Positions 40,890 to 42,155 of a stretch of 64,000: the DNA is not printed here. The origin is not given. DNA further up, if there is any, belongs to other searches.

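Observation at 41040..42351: DnaB C-terminal-domain-only protein next to yebC-ruvCAB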

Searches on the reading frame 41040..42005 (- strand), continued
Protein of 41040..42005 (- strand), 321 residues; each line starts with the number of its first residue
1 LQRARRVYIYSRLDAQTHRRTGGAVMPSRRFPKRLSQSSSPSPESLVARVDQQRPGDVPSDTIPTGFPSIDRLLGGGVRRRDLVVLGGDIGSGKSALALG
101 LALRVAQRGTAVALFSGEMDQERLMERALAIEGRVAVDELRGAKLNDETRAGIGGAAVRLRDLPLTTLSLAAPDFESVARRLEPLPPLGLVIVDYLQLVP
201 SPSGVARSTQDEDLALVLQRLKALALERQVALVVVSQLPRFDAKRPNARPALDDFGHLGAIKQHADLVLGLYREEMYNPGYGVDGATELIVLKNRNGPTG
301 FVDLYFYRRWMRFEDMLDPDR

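Call 59: find_encoding_contigs(protein=P0472, flank=1000, max_places=10)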
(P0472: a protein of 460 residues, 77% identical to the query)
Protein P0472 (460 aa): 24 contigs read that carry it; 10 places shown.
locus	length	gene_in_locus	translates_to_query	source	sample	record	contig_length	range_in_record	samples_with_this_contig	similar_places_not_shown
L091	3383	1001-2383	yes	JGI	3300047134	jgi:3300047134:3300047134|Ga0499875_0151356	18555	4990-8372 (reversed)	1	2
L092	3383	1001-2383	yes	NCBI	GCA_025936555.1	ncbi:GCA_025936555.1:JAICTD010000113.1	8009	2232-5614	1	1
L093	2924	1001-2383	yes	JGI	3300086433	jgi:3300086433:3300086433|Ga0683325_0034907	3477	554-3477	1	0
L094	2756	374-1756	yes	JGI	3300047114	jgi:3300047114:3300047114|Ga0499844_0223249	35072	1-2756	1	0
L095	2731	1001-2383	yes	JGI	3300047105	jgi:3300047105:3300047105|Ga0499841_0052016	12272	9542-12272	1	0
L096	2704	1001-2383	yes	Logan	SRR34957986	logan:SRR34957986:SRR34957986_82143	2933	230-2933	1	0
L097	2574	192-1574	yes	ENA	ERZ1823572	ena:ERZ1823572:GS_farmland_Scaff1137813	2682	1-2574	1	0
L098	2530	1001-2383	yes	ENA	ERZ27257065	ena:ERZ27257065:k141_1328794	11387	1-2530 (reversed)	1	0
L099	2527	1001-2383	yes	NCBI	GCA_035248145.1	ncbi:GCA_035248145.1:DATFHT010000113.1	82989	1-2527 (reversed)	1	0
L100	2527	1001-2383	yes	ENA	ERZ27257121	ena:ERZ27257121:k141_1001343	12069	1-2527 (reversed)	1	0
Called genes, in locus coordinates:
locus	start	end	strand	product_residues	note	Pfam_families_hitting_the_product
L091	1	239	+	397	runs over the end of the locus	PF02441:Flavoprotein, PF04127:DFP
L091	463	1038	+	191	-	PF03167:UDG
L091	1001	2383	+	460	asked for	PF00772:DnaB, PF06745:ATPase (faint), PF03796:DnaB_C, PF13481:AAA_25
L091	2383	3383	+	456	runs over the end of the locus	PF18073:Zn_ribbon_LapB, PF06745:ATPase, PF13481:AAA_25, PF23442:DUF7125 (weak), PF13191:AAA_16 (weak), PF13401:AAA_22 (weak), PF05362:Lon_C (weak), PF13541:ChlI (weak), +2 more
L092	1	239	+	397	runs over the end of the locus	PF02441:Flavoprotein, PF04127:DFP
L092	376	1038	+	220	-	PF03167:UDG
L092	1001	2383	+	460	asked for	PF00772:DnaB, PF06745:ATPase (faint), PF03796:DnaB_C, PF13481:AAA_25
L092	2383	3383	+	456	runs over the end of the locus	PF18073:Zn_ribbon_LapB, PF06745:ATPase, PF13481:AAA_25, PF23442:DUF7125 (weak), PF13191:AAA_16 (weak), PF13401:AAA_22 (weak), PF05362:Lon_C (weak), PF13541:ChlI (weak), +2 more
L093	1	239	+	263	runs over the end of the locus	?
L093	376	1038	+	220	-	PF03167:UDG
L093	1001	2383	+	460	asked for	PF00772:DnaB, PF06745:ATPase (faint), PF03796:DnaB_C, PF13481:AAA_25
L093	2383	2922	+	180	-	?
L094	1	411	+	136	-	?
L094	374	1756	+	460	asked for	PF00772:DnaB, PF06745:ATPase (faint), PF03796:DnaB_C, PF13481:AAA_25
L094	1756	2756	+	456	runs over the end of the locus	PF18073:Zn_ribbon_LapB, PF06745:ATPase, PF13481:AAA_25, PF23442:DUF7125 (weak), PF13191:AAA_16 (weak), PF13401:AAA_22 (weak), PF05362:Lon_C (weak), PF13541:ChlI (weak), +2 more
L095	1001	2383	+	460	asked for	PF00772:DnaB, PF06745:ATPase (faint), PF03796:DnaB_C, PF13481:AAA_25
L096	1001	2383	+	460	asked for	PF00772:DnaB, PF06745:ATPase (faint), PF03796:DnaB_C, PF13481:AAA_25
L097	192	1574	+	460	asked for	PF00772:DnaB, PF06745:ATPase (faint), PF03796:DnaB_C, PF13481:AAA_25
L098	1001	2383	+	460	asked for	PF00772:DnaB, PF06745:ATPase (faint), PF03796:DnaB_C, PF13481:AAA_25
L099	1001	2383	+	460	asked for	PF00772:DnaB, PF06745:ATPase (faint), PF03796:DnaB_C, PF13481:AAA_25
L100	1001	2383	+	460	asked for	PF00772:DnaB, PF06745:ATPase (faint), PF03796:DnaB_C, PF13481:AAA_25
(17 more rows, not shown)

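Call 60: find_encoding_contigs(protein=P0454, flank=1000, max_places=10)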
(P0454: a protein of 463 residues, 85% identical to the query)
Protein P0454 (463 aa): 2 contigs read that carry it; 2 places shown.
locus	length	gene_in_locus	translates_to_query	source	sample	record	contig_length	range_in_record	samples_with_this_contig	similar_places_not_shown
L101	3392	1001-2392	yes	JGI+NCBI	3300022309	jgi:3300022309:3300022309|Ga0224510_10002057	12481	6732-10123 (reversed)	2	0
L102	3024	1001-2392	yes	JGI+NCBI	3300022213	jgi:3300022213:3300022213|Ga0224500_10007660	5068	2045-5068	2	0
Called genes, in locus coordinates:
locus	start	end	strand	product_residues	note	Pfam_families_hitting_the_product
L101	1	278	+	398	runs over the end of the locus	PF02441:Flavoprotein, PF04127:DFP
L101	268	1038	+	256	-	PF03167:UDG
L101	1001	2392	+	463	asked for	PF00772:DnaB, PF13481:AAA_25, PF03796:DnaB_C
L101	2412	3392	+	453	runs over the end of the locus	PF18073:Zn_ribbon_LapB, PF23442:DUF7125 (weak), PF25199:nSTAND_NTPase5 (faint), PF06745:ATPase, PF13481:AAA_25, PF13401:AAA_22 (weak), PF13541:ChlI (weak), PF05362:Lon_C (weak), +1 more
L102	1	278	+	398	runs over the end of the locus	PF02441:Flavoprotein, PF04127:DFP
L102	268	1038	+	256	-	PF03167:UDG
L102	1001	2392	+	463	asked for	PF00772:DnaB, PF13481:AAA_25, PF03796:DnaB_C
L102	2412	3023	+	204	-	PF18073:Zn_ribbon_LapB, PF13481:AAA_25, PF25199:nSTAND_NTPase5 (weak), PF23442:DUF7125 (weak), PF03796:DnaB_C (weak), PF06745:ATPase, PF13401:AAA_22 (weak)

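Call 72: find_encoding_contigs(protein=window:41040-41930:-, flank=1000, max_places=10)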
Protein window:41040-41930:- (296 aa): 2 contigs read that carry it; 2 places shown.
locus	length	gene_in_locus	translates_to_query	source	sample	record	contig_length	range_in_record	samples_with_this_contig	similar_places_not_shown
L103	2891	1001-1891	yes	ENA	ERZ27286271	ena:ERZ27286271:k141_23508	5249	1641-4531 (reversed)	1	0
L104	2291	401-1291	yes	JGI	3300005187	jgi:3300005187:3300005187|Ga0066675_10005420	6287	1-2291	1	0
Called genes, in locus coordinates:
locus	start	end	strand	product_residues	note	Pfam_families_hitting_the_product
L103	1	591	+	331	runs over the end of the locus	PF01075:Glyco_transf_9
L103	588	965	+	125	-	-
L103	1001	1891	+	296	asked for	PF13481:AAA_25, PF03796:DnaB_C, PF06745:ATPase (weak)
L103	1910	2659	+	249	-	PF20772:TACO1_YebC_N, PF01709:Transcrip_reg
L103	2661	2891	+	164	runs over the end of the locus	PF02075:RuvC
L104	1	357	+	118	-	?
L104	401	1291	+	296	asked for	PF13481:AAA_25, PF03796:DnaB_C, PF06745:ATPase (weak)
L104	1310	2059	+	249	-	PF20772:TACO1_YebC_N, PF01709:Transcrip_reg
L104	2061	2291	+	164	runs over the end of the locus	PF02075:RuvC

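Call 77: find_related_loci(query=A7, collection=metagenome_contigs, flank=1000)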
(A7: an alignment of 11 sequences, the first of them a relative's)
Query A7 (461 aa) in metagenome_contigs; peptide patterns used: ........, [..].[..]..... (x = any residue, [..] = any of these).
600 stretches matched a pattern (row limit reached: there are more); 548 encode a relative of the query (tblastn E <= 1e-3); the best 80 are kept; 80 distinct loci.
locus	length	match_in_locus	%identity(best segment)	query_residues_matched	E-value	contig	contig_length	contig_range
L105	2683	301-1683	100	1-461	0e+0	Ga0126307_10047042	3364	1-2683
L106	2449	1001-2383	99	1-461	0e+0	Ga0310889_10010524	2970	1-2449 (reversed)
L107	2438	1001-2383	95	1-461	0e+0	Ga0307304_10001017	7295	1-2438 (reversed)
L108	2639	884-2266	95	1-461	0e+0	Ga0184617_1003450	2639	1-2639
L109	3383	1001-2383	94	1-461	0e+0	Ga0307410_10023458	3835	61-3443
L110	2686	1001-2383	94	1-461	0e+0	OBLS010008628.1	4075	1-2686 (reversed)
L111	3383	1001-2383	92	1-461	0e+0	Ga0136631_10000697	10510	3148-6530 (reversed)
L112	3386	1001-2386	82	1-460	0e+0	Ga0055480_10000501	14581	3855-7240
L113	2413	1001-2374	82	1-461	0e+0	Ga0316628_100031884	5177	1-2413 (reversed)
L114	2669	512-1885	81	1-461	0e+0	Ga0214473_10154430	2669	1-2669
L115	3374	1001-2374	81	1-461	0e+0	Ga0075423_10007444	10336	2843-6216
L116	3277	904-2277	81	1-461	0e+0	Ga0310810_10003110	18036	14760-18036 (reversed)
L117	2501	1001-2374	81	1-461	0e+0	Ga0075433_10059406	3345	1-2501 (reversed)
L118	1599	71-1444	81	1-461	0e+0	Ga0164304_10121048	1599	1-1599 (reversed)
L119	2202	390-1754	80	1-458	0e+0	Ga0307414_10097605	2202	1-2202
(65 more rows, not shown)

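Call 85: predict_structure(alignment_id=A6)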
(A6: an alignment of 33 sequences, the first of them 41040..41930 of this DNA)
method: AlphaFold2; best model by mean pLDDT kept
length: 296 residues; sequences in the alignment: 33
mean_pLDDT: 84.9   pTM: 0.82
mean pLDDT of the five models: 84.9, 83.8, 83.6, 80.8, 74.0
residues with pLDDT >= 90: 171; 70-90: 83; 50-70: 17; < 50: 25
segments of 3 or more residues with pLDDT < 50: 1-16, 28-33, 294-296
pLDDT, mean of each block of 10 residues (from residue 1): 35 46 52 71 92 95 93 96 95 86 93 85 92 92 91 94 94 87 75 95 96 89 90 90 94 83 95 92 91 58
secondary structure, 60 per line:
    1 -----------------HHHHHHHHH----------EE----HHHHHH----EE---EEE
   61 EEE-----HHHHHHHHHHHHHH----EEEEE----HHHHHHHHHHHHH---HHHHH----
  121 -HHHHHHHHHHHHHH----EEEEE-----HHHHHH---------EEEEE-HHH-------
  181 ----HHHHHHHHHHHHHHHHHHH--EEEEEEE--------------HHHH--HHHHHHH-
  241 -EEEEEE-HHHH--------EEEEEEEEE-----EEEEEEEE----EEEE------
elements in order: H18-26 H43-48 E58-63 H69-82 E87-91 H96-108 H112-116 H122-135 E140-144 H150-155 E165-169 H185-203 E206-212 H227-230 H233-239 E242-247 H249-252 E261-269 E275-282 E287-290

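Call 87: fold_search(model_id=the predicted structure, library=pdb)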
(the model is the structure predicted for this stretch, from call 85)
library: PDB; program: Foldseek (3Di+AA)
matches with E <= 10: 1966; with E <= 0.001: 1071
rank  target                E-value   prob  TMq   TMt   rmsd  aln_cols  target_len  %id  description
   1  4esv_H                5.0e-25  1.00  0.82  0.58   3.7       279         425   32  A New Twist on the Translocation Mechanism of Helicases from the Structure of DnaB with its Substrates (released 2012-10-24)
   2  6kza_B                1.6e-24  1.00  0.81  0.82   8.6       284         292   31  Crystal structure of the complex of the interaction domains of E. coli DnaB helicase and DnaC helicase loader (released 2019-11-20)
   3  9oa1_B                3.4e-24  1.00  0.81  0.54   4.6       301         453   30  Ecoli DnaB helicase and Phage Lambda loader P with ADP-Mg in a 6:5 stoichiometry ratio. (released 2025-07-16)
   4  4esv_G                4.5e-24  1.00  0.81  0.58   9.2       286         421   31  A New Twist on the Translocation Mechanism of Helicases from the Structure of DnaB with its Substrates (released 2012-10-24)
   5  4esv_J                5.8e-24  1.00  0.82  0.59   3.4       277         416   32  A New Twist on the Translocation Mechanism of Helicases from the Structure of DnaB with its Substrates (released 2012-10-24)
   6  4esv_E                6.5e-24  1.00  0.82  0.59   3.6       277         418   31  A New Twist on the Translocation Mechanism of Helicases from the Structure of DnaB with its Substrates (released 2012-10-24)
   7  4esv_I                7.3e-24  1.00  0.82  0.59   3.3       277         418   32  A New Twist on the Translocation Mechanism of Helicases from the Structure of DnaB with its Substrates (released 2012-10-24)
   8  9oa1_D                8.3e-24  1.00  0.81  0.54   4.8       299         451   30  Ecoli DnaB helicase and Phage Lambda loader P with ADP-Mg in a 6:5 stoichiometry ratio. (released 2025-07-16)
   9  9oa1_A                1.3e-23  1.00  0.82  0.59   3.5       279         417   30  Ecoli DnaB helicase and Phage Lambda loader P with ADP-Mg in a 6:5 stoichiometry ratio. (released 2025-07-16)
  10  4esv_L                1.7e-23  1.00  0.82  0.59   3.6       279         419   31  A New Twist on the Translocation Mechanism of Helicases from the Structure of DnaB with its Substrates (released 2012-10-24)
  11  3bgw_A                2.1e-23  1.00  0.81  0.58   4.5       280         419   26  The Structure Of A DnaB-Like Replicative Helicase And Its Interactions With Primase (released 2007-12-25)
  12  3bgw_D                2.3e-23  1.00  0.81  0.59   4.0       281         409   26  The Structure Of A DnaB-Like Replicative Helicase And Its Interactions With Primase (released 2007-12-25)
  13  4esv_F                2.7e-23  1.00  0.82  0.59   3.9       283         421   31  A New Twist on the Translocation Mechanism of Helicases from the Structure of DnaB with its Substrates (released 2012-10-24)
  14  7t22_A                3.7e-23  1.00  0.81  0.54   4.5       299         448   31  E. coli DnaB bound to three DnaG C-terminal domains, ssDNA, ADP and AlF4 (released 2023-01-18)
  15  4esv_K                4.1e-23  1.00  0.82  0.58   3.4       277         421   32  A New Twist on the Translocation Mechanism of Helicases from the Structure of DnaB with its Substrates (released 2012-10-24)
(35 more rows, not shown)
